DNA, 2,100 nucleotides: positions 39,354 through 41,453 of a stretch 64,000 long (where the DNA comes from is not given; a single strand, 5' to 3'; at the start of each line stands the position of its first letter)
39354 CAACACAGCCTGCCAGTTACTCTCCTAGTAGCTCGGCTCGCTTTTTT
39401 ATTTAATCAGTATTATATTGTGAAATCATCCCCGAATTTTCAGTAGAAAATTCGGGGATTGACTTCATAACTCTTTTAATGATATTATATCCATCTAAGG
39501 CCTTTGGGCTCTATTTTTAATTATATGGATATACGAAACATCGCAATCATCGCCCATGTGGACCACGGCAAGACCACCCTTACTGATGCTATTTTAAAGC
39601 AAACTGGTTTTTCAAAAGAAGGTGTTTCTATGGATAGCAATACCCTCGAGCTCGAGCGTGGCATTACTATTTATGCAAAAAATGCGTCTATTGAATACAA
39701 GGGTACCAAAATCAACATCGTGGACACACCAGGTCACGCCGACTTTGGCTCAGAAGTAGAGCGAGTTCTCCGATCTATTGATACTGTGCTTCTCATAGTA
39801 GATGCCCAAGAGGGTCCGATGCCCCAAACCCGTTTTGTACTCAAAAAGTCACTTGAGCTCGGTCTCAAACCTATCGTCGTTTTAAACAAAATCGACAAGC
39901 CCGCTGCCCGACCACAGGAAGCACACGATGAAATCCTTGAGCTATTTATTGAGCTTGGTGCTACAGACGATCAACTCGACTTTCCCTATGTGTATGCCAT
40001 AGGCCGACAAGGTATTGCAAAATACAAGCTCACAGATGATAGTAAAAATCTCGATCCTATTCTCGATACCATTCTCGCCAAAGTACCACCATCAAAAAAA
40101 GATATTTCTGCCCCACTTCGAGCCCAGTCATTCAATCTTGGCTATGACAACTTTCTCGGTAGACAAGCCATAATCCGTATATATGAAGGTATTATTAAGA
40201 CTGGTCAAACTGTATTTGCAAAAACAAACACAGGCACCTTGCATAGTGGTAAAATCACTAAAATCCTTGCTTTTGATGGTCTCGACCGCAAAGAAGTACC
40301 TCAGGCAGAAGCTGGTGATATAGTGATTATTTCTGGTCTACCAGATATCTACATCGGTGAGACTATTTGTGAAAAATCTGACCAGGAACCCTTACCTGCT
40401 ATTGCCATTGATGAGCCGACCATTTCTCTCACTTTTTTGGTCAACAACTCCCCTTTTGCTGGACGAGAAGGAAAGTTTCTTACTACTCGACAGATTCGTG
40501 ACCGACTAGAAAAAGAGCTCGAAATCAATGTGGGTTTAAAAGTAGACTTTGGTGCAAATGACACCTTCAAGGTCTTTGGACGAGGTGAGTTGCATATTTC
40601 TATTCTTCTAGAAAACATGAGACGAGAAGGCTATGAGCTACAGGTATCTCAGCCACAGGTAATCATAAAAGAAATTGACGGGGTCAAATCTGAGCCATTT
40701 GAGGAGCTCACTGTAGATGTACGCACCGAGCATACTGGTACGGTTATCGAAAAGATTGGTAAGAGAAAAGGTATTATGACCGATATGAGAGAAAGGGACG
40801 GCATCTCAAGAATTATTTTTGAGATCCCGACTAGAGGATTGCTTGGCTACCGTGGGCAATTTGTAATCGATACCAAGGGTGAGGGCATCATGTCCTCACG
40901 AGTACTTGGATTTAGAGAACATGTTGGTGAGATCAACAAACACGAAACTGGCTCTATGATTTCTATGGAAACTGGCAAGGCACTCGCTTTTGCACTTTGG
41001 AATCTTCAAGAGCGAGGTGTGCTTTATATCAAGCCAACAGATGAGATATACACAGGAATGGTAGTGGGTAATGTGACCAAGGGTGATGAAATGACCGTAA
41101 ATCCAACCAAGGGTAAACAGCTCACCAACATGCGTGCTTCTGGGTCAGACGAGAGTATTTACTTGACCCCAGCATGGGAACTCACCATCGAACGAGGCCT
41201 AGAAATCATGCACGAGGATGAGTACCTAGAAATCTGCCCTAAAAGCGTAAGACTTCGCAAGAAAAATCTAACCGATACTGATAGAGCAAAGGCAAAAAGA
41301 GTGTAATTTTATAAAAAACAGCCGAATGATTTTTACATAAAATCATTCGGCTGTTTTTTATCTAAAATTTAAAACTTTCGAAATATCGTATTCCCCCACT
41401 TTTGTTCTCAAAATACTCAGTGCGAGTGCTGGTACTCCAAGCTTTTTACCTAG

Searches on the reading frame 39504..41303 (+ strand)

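Call 80: search_protein_families(library=pfam, proteins=[window:39504-41303:+], max_evalue=0.00001)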
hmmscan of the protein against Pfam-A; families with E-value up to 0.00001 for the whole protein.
window:39504-41303:+ (600 aa): 6 families
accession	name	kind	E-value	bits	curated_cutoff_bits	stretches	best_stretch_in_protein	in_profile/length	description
PF00009.33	GTP_EFTU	-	2.9e-51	174.2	26.5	1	9-195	2-187/188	Elongation factor Tu GTP binding domain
PF21018.2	BipA_C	-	2e-39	134.2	23.8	1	482-590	1-109/110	TypA/BipA C-terminal domain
PF00679.30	EFG_C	-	5e-18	65.4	27.9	1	396-476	3-84/89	Elongation factor G C-terminus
PF03144.31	GTP_EFTU_D2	-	1e-13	51.9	30.3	1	219-289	1-73/73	Elongation factor Tu domain 2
PF22042.2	EF-G_D2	-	7.5e-09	36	27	1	210-290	7-83/84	Elongation factor G domain 2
PF01926.29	MMR_HSR1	-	1.1e-07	32.3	21.9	1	13-129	2-113/113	50S ribosome-binding GTPase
